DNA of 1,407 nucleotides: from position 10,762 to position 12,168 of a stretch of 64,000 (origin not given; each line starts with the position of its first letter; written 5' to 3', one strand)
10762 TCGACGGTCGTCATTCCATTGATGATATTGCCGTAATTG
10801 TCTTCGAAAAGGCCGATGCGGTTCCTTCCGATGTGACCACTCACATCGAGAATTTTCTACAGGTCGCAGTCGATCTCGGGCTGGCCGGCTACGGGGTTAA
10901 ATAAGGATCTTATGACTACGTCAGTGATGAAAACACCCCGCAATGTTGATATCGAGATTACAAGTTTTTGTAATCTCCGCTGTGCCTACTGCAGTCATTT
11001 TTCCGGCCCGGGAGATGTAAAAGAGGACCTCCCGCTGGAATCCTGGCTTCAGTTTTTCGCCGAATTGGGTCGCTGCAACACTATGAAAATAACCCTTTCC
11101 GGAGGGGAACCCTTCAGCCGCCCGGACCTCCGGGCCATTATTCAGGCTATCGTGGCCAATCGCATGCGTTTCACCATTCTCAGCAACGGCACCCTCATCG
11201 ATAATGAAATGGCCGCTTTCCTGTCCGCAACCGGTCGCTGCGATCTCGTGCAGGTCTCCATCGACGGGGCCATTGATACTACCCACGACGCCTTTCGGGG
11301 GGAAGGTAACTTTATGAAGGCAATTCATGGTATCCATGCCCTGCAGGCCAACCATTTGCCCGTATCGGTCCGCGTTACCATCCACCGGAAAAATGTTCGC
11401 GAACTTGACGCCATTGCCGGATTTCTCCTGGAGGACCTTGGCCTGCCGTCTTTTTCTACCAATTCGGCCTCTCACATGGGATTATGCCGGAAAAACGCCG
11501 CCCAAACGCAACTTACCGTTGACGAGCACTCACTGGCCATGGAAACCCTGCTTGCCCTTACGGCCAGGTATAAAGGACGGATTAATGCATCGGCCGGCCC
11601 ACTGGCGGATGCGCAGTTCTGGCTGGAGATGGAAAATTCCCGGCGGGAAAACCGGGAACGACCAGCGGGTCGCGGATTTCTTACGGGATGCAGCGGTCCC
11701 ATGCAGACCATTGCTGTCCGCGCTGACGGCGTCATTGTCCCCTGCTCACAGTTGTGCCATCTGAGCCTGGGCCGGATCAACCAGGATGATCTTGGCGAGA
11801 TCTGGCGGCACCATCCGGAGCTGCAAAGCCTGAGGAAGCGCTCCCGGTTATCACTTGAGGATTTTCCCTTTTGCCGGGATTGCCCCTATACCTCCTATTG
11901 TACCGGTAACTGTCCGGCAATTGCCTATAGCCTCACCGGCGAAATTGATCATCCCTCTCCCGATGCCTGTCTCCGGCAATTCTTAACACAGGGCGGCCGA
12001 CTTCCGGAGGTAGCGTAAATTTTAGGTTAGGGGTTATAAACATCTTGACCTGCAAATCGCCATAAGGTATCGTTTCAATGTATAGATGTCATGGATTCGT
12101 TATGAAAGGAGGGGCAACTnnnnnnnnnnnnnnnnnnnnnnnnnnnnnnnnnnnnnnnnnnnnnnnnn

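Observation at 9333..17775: RiPP-style peptide-maturation cassette embedded in, and co-transcribed with, an exosortase/PEP-CTERM EPS locus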

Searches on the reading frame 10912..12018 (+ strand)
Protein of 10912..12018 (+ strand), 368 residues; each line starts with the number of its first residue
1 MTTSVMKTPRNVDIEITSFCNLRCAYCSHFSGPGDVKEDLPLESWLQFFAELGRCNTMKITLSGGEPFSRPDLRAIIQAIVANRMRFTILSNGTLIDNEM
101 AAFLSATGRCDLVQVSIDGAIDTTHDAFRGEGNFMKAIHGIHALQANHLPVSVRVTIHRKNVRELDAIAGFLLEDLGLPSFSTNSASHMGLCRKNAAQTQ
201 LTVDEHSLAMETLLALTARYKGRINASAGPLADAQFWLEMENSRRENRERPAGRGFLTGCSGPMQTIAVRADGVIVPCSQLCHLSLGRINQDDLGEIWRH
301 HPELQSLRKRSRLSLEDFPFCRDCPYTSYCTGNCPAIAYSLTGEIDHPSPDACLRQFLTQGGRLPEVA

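Call 4: search_protein_families(library=ncbifam, proteins=[window:10912-12018:+], max_evalue=0.01)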
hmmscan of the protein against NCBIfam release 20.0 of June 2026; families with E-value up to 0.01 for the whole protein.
window:10912-12018:+ (368 aa): 80 families (the best 25 are shown)
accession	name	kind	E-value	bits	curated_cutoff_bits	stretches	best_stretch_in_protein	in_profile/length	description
TIGR04250.1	SCM_rSAM_ScmE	equivalog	5e-172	571.8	400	1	8-365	1-358/358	SynChlorMet cassette radical SAM/SPASM protein ScmE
NF050035.1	rSAM_WgK_link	exception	6.7e-40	137.2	650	2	5-165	4-164/367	radical SAM/SPASM peptide maturase WgkB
TIGR04051.1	rSAM_NirJ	equivalog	4.8e-36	124.4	515.45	1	17-351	9-345/354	heme d1 biosynthesis radical SAM protein NirJ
TIGR04545.1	rSAM_ahbD_hemeb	equivalog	6.1e-33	114.7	500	1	14-344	4-327/339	heme b synthase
TIGR04054.1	rSAM_NirJ1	equivalog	3.9e-32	111.3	650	1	12-350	38-378/387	putative heme d1 biosynthesis radical SAM protein NirJ1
TIGR04347.1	pseudo_SAM_Halo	equivalog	1.4e-30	106.8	525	1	14-355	42-386/390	TIGR04347 family pseudo-SAM/SPASM protein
TIGR04053.2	TIGR04053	equivalog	6.5e-30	104.6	395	1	7-349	5-359/366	TIGR04053 family radical SAM/SPASM domain-containing protein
TIGR03962.1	mycofact_rSAM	equivalog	8.9e-30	104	265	1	7-169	9-170/339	mycofactocin radical SAM maturase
TIGR04303.1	GeoRSP_rSAM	equivalog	2.2e-29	103.1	400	2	7-195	2-188/325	GeoRSP system radical SAM/SPASM protein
TIGR02109.1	PQQ_syn_pqqE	equivalog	3.9e-29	101.7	381.35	1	6-353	3-330/358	pyrroloquinoline quinone biosynthesis protein PqqE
TIGR04546.1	rSAM_ahbC_deAc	equivalog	1.2e-28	100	650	1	12-353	41-384/390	12,18-didecarboxysiroheme deacetylase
TIGR04055.1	rSAM_NirJ2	equivalog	1.3e-27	97.2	500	1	15-343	5-313/326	putative heme d1 biosynthesis radical SAM protein NirJ2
NF047865.1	rSAM_PapB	equivalog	1.4e-25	90.3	340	1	14-348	7-330/330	PapB family radical SAM/SPASM ranthipeptide maturase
NF049973.1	radical_Rv1681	equivalog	2.6e-25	89.1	380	1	20-178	82-239/326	Rv1681 family radical SAM protein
NF045574.1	sacti_mat_StsB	exception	7.7e-25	87.6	625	1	12-190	98-273/466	StsB family radical SAM/SPASM domain sactipeptide maturase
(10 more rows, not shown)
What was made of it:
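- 10912..12018 (+): ScmE, a radical SAM/SPASM enzyme (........; full 7-Cys SPASM motif). TIGR04250 571.8 bits, above the cutoff of 400 (call 4).
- On SynChlorMet cassette: 10912-12018 scores 571.8 bits, full length 1-358/358 (call 4).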

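Call 5: search_protein_families(library=pfam, proteins=[window:10912-12018:+], max_evalue=0.01)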
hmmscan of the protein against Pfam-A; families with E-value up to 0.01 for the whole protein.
window:10912-12018:+ (368 aa): 3 families
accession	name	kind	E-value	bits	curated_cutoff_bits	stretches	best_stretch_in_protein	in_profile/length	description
PF04055.27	Radical_SAM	-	1e-21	78.3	29.5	1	14-171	1-165/166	Radical SAM superfamily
PF13186.11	SPASM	-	7.1e-10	39.5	21.5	1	260-325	1-67/67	Iron-sulfur cluster-binding domain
PF13353.11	Fer4_12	-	0.00037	21.2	22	1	18-123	13-119/137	4Fe-4S single cluster domain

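Call 10: find_homologous_proteins(query=window:10912-12018:+, max_evalue=1e-30)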
Query window:10912-12018:+ (368 aa): 2948 proteins with E <= 1e-30 among 8000 candidates; the best 120 are listed.
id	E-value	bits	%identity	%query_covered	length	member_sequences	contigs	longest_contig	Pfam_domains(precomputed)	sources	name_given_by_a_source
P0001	3.1e-236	801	95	100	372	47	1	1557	PF13186.12,PF04055.28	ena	-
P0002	3.6e-223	758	89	100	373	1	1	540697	PF13186.12,PF04055.28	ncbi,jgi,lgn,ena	ncbi:MAG: SynChlorMet cassette radical SAM/SPASM protein ScmE [Syntrophales bacterium]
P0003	1.5e-221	753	88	100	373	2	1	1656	PF13186.12,PF04055.28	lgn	-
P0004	1.6e-220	750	87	100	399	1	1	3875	PF13186.12,PF04055.28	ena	-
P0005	1.8e-219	746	87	100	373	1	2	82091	PF13186.12,PF04055.28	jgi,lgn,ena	-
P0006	1.1e-218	744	86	100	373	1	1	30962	PF13186.12,PF04055.28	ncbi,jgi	jgi:SynChlorMet cassette radical SAM/SPASM protein ScmE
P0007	4.9e-218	741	88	99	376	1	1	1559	PF13186.12,PF04055.28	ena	-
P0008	4.7e-217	738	87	100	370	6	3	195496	PF13186.12,PF04055.28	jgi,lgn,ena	-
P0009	1.5e-215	733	87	99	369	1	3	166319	PF13186.12,PF04055.28,PF13353.12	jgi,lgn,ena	-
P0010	9.5e-212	721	85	99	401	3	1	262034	PF13186.12,PF04055.28,PF13353.12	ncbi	-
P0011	1.1e-205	701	83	98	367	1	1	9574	PF13186.12,PF04055.28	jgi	jgi:SynChlorMet cassette radical SAM/SPASM protein ScmE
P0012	3.2e-199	679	79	100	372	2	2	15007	PF13186.12,PF04055.28,PF13353.12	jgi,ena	-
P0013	2.1e-198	677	79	99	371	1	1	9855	PF13186.12,PF04055.28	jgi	-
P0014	2.6e-193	660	78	100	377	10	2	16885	PF13186.12,PF04055.28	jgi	-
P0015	4.5e-186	636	74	99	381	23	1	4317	PF13186.12,PF04055.28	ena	-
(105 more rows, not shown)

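Call 12: find_related_loci(query=A1, collection=genome_contigs, flank=10000)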
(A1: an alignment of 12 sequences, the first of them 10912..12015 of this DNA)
Query A1 (368 aa) in genome_contigs; peptide patterns used: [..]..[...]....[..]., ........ (x = any residue, [..] = any of these).
600 stretches matched a pattern (row limit reached: there are more); 471 encode a relative of the query (tblastn E <= 1e-3); the best 80 are kept; 78 distinct loci.
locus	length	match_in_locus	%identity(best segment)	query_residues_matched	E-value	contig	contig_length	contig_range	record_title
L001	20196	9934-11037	92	1-368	0e+0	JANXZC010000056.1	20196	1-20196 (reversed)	MAG: Syntrophus sp. (in: bacteria) isolate GL140_4_metabat_222 GL140_4_k141_1862601, whole genome shotgun sequence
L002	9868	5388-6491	71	1-368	0e+0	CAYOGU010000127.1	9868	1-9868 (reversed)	MAG TPA_asm: uncultured Syntrophus sp. isolate binchicken_co265_2 genome assembly, contig: NODE_10158_length_9868_cov_4.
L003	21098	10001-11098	72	1-366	8e-173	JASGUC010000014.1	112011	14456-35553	MAG: Pseudomonadota bacterium isolate MAG95_MWBP c_000000025022, whole genome shotgun sequence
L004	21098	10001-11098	67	1-366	9e-173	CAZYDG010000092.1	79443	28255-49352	MAG TPA_asm: uncultured Syntrophaceae bacterium isolate SRP293105_co2_5 genome assembly, contig: k141_43021, whole genom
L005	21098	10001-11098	64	1-366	3e-164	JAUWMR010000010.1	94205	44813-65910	MAG: Desulfobacteraceae bacterium isolate CSMAG_2403 CSMAG_2403_k141_154819_length_94205_cov_17.0125, whole genome shotg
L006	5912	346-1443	62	1-366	7e-166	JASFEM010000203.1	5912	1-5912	MAG: Syntrophobacterales bacterium isolate D0606M12metaG_Bin_34 D0606M12metaG_FD_scaffold_4497_c1, whole genome shotgun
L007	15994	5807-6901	63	2-366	5e-162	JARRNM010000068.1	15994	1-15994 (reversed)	MAG: Deltaproteobacteria bacterium isolate Spart_124_MAG scaffold_2477, whole genome shotgun sequence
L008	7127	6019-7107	63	4-366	1e-161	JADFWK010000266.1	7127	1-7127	MAG: Proteobacteria bacterium isolate C4.bin.25 k83_3206587, whole genome shotgun sequence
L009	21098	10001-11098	62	1-366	1e-160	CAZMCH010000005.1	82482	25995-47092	MAG TPA_asm: uncultured bacterium isolate binchicken_co274_484 genome assembly, contig: NODE_760_length_82482_cov_5.6693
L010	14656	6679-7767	62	4-366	9e-160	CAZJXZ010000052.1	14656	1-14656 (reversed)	MAG TPA_asm: uncultured Eubacteriales bacterium isolate binchicken_co383_20 genome assembly, contig: NODE_1234_length_14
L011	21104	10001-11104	61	1-368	9e-160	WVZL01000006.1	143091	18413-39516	MAG: Candidatus Aminicenantes bacterium isolate CS4-C018 C_merged_R1_(paired)_contig_7416, whole genome shotgun sequence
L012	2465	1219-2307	62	4-366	3e-170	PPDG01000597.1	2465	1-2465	MAG: Desulfobacteraceae bacterium isolate BM002 sc_22832, whole genome shotgun sequence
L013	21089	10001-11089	62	4-366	2e-159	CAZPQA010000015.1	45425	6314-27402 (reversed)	MAG TPA_asm: uncultured Desulfobacteraceae bacterium isolate SRP167671_co4_58 genome assembly, contig: NODE_382_length_4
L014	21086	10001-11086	64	4-365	1e-159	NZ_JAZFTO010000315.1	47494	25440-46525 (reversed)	MAG: Candidatus Desulfatibia sp. isolate BS2bin.35 BS2bin.35_315, whole genome shotgun sequence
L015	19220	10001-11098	61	1-366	5e-159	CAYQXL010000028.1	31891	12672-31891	MAG TPA_asm: uncultured Pseudomonadota bacterium isolate SRP220891_co4_98 genome assembly, contig: NODE_2275_length_3189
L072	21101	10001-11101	78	1-367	0e+0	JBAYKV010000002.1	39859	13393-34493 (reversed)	MAG: Syntrophales bacterium isolate SO_2016_GW1_88 scaffold01864_OW334_2016, whole genome shotgun sequence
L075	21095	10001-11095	67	1-365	2e-166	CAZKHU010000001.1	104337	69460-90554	MAG TPA_asm: uncultured Syntrophus sp. isolate binchicken_co220_86 genome assembly, contig: NODE_72_length_104337_cov_9.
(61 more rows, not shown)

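Call 20: search_protein_families(library=ncbifam, proteins=[L072:11112-12248:+, L072:12245-12532:+, L072:12575-13444:+, L072:13483-15291:+, L072:15288-16475:+, L072:17956-18930:+, L072:16493-17740:-], max_evalue=0.01)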
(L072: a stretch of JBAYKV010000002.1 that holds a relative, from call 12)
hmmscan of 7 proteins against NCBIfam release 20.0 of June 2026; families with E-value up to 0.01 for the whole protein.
L072:11112-12248:+ (378 aa): 84 families (the best 25 are shown)
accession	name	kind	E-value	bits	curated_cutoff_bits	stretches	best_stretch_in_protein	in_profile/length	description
TIGR04251.1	SCM_rSAM_ScmF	equivalog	4.4e-166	552.6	400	1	12-364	1-353/353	SynChlorMet cassette radical SAM/SPASM protein ScmF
TIGR04055.1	rSAM_NirJ2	equivalog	2.2e-38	132.6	500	1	21-347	6-319/326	putative heme d1 biosynthesis radical SAM protein NirJ2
TIGR04545.1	rSAM_ahbD_hemeb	equivalog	3.3e-38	132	500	2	20-203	5-185/339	heme b synthase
TIGR03962.1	mycofact_rSAM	equivalog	1.9e-36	125.9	265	1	17-353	14-334/339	mycofactocin radical SAM maturase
TIGR04051.1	rSAM_NirJ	equivalog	3.5e-34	118.3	515.45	2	20-190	7-173/354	heme d1 biosynthesis radical SAM protein NirJ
TIGR04053.2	TIGR04053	equivalog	4.6e-34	118.3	395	2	18-203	11-196/366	TIGR04053 family radical SAM/SPASM domain-containing protein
TIGR04054.1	rSAM_NirJ1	equivalog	1.5e-31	109.4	650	1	19-205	40-222/387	putative heme d1 biosynthesis radical SAM protein NirJ1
TIGR04347.1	pseudo_SAM_Halo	equivalog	4.8e-29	101.8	525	2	19-201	42-220/390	TIGR04347 family pseudo-SAM/SPASM protein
TIGR04546.1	rSAM_ahbC_deAc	equivalog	1.1e-28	100.2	650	1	19-203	43-223/390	12,18-didecarboxysiroheme deacetylase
TIGR04250.1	SCM_rSAM_ScmE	equivalog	9.9e-28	97.1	400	1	21-337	9-332/358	SynChlorMet cassette radical SAM/SPASM protein ScmE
NF045574.1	sacti_mat_StsB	exception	4.3e-26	91.8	625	1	12-201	93-277/466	StsB family radical SAM/SPASM domain sactipeptide maturase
NF050035.1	rSAM_WgK_link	exception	9.8e-26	90.6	650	2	20-200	14-191/367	radical SAM/SPASM peptide maturase WgkB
TIGR04303.1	GeoRSP_rSAM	equivalog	2.7e-25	89.6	400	1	20-350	10-324/325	GeoRSP system radical SAM/SPASM protein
TIGR02668.1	moaA_archaeal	equivalog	1.9e-24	86.2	325.25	1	12-185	7-178/303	GTP 3',8-cyclase MoaA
TIGR04317.1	W_rSAM_matur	equivalog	1.4e-23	83.6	380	1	15-197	4-188/349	tungsten cofactor oxidoreductase radical SAM maturase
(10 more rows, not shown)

L072:12245-12532:+ (95 aa): 0 families

L072:12575-13444:+ (289 aa): 14 families
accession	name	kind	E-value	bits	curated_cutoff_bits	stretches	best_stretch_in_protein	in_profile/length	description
TIGR04249.1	SCM_chp_ScmC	equivalog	2.6e-54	184.5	125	1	7-280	2-291/292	SynChlorMet cassette protein ScmC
TIGR04352.1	HprK_rel_A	equivalog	2.1e-07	30.3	200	1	116-161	98-144/280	HprK-related kinase A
TIGR04355.1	HprK_rel_B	hypoth_equivalog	0.00013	21.2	200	1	109-147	139-177/351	HprK-related kinase B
TIGR00679.1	hpr-ser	equivalog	0.00034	20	240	1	116-144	133-161/300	HPr(Ser) kinase/phosphatase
NF010335.0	PRK13764.1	equivalog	0.0011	17.6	340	1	123-151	260-288/613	ATPase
TIGR02324.1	CP_lyasePhnL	equivalog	0.0026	17.2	256.3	1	123-153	31-61/224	phosphonate C-P lyase system protein PhnL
NF005115.0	PRK06547.1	equivalog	0.0035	16.7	173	1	126-150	15-39/172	hypothetical protein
TIGR00954.1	3a01203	subfamily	0.0036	15.8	918.9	1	124-154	477-507/660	peroxysomal long chain fatty acyl transporter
NF038308.1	RNA_repair_RtcR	equivalog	0.005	15.7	650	1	126-146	204-224/530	RNA repair transcriptional activator RtcR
TIGR02868.1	CydC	equivalog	0.005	15.5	329.05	0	124-150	359-385/530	thiol reductant ABC exporter subunit CydC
NF007601.2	PRK10247.1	equivalog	0.0059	16.1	292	0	124-148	25-49/204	iron efflux ABC transporter ATP-binding subunit FetA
TIGR00017.1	cmk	equivalog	0.0061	16.3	135.55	1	129-150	5-26/217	(d)CMP kinase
NF000355.4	ribo_prot_ABC_F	equivalog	0.007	15.3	380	1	124-156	337-367/499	ribosomal protection-like ABC-F family protein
TIGR03263.1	guanyl_kin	equivalog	0.0086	15.7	160.45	0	129-148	4-23/180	guanylate kinase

L072:13483-15291:+ (602 aa): 188 families (the best 25 are shown)
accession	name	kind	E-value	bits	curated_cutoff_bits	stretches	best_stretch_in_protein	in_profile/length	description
TIGR00958.1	3a01208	subfamily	2.8e-108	363.1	874.6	1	4-597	125-711/711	antigen peptide transporter 2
TIGR02203.1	MsbA_lipidA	equivalog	1.5e-107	360.4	602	1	35-596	2-565/572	lipid A export permease/ATP-binding protein MsbA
TIGR02204.1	MsbA_rel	hypoth_equivalog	4.9e-103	345.8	780.4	1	36-596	7-571/576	ABC transporter, permease/ATP-binding protein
TIGR01846.1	type_I_sec_HlyB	subfamily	3e-92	310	725.55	1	59-596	151-688/694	type I secretion system permease/ATPase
TIGR03375.1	type_I_sec_LssB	subfamily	8.9e-90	301.9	693.1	1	92-590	194-692/696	type I secretion system permease/ATPase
TIGR03796.1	NHLM_micro_ABC1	equivalog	3.4e-89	299.9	853.3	1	45-597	154-709/710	NHLP family bacteriocin export ABC transporter peptidase/permease/ATPase subunit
TIGR01193.1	bacteriocin_ABC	subfamily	3.5e-87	293.6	523.85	1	73-597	182-706/708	peptide cleavage/export ABC transporter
NF052233.1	CphA_assoc_ABC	equivalog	6.5e-85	286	880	1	19-596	160-739/766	cyanophycin metabolism-associated ABC transporter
TIGR03797.1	NHLM_micro_ABC2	equivalog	1.5e-84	284.8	709.4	1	46-597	137-682/686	NHLP bacteriocin export ABC transporter permease/ATPase subunit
NF008381.0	PRK11176.1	equivalog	6.1e-82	275.8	867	1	33-596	11-575/582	lipid A ABC transporter ATP-binding protein/permease MsbA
NF045513.1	HepA_fam_ABC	equivalog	9.4e-78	262.1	725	1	89-588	98-597/610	heterocyst formation ABC transporter subunit HepA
NF008055.0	PRK10789.1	equivalog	1.5e-77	261.4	845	1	34-595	3-566/590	SmdA family multidrug ABC transporter permease/ATP-binding protein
NF010178.0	PRK13657.1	equivalog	4.6e-77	259.8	733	1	33-597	5-567/588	glucan ABC transporter ATP-binding protein/ permease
TIGR02857.1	CydD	equivalog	2.3e-75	254.5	435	1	51-570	7-527/529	thiol reductant ABC exporter subunit CydD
NF008364.0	PRK11160.1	equivalog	1.9e-68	231.5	630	1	118-596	91-571/575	heme ABC transporter ATP-binding protein/permease CydC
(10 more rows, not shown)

L072:15288-16475:+ (395 aa): 0 families

L072:17956-18930:+ (324 aa): 1 family
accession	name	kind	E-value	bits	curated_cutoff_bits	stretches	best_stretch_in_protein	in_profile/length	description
TIGR02228.1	sigpep_I_arch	equivalog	4.6e-07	29.8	51.85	1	69-150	38-121/158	signal peptidase I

L072:16493-17740:- (415 aa): 2 families
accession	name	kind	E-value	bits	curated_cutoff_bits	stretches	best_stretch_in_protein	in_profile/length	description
NF053512.1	nitric_RR_NosR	exception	1.2e-21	77.2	400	1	194-344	204-354/422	response regulator c-di-GMP phosphodiesterase, NosR family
TIGR00277.1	HDIG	domain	0.0019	18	27.6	1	198-273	21-83/84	HDIG domain-containing metalloprotein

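Call 21: find_encoding_contigs(protein=window:10912-12018:+, flank=10000, max_places=3)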
Protein window:10912-12018:+ (368 aa): 1 contig read that carries it; 1 place shown.
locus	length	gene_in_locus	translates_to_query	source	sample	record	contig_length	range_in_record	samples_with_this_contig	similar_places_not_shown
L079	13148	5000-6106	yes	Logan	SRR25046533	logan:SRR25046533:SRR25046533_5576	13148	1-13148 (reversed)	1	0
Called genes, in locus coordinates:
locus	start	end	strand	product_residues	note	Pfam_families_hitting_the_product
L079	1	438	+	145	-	?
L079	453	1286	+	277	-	PF03618:Kinase-PPPase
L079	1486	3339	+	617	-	PF05228:CHASE4, PF00672:HAMP, PF00989:PAS, PF08447:PAS_3, PF08448:PAS_4, PF13426:PAS_9, PF24820:Diguanyl_cycl_sensor (faint)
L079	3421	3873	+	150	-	PF01451:LMWPc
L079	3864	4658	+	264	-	PF01637:ATPase_2 (faint), PF13191:AAA_16 (weak), PF13401:AAA_22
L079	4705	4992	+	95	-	PF05402:PqqD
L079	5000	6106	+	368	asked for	PF04055:Radical_SAM, PF13186:SPASM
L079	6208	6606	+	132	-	PF05402:PqqD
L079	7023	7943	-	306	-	PF27840:ScmC (weak)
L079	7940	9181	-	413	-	PF13487:HD_5, PF01966:HD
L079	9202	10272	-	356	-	PF04055:Radical_SAM, PF13186:SPASM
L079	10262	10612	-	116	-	PF05402:PqqD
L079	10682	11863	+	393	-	PF14907:NTP_transf_5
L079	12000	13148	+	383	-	?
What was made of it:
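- Checked: Public gene calls on the identical contig start PqqD3 at 16524, rSAM2 at 16184 and NTP_transf_5 at 16594 (call 21).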

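Call 22: find_encoding_contigs(protein=P0002, flank=10000, max_places=2)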
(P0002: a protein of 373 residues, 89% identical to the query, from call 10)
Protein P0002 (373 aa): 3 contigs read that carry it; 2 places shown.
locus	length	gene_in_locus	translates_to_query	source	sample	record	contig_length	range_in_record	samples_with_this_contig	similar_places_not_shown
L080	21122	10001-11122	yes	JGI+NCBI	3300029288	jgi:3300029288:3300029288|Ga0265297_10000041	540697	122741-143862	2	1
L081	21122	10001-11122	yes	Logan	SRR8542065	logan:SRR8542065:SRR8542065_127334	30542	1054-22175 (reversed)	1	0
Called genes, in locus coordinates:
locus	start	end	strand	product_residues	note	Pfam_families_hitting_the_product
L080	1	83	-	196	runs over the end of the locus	PF11159:DUF2939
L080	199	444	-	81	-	-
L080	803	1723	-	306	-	PF09721:Exosortase_EpsH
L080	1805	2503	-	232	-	-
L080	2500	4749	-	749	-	PF25058:ARM_TT21 (faint), PF25060:ARM_TT21_2nd (faint), PF25062:ARM_TT21_N (faint), PF25063:ARM_TT21_C (faint), PF07719:TPR_2 (weak), PF14559:TPR_19 (weak), PF12895:ANAPC3 (weak), PF14559:TPR_19, +19 more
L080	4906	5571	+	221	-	PF00753:Lactamase_B, PF19583:ODP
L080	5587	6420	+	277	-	PF03618:Kinase-PPPase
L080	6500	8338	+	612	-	PF05228:CHASE4, PF00672:HAMP (weak), PF00989:PAS, PF08448:PAS_4, PF13426:PAS_9, PF24820:Diguanyl_cycl_sensor (faint), PF08447:PAS_3 (weak)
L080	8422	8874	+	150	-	PF01451:LMWPc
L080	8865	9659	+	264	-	PF05621:TniB (faint), PF01637:ATPase_2 (faint), PF13191:AAA_16 (faint), PF13401:AAA_22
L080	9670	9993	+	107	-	PF05402:PqqD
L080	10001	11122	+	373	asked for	PF04055:Radical_SAM, PF13186:SPASM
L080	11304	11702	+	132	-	PF05402:PqqD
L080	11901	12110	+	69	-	-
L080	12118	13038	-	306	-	PF27840:ScmC (weak)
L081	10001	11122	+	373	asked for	PF04055:Radical_SAM, PF13186:SPASM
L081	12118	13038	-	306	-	PF27840:ScmC (weak)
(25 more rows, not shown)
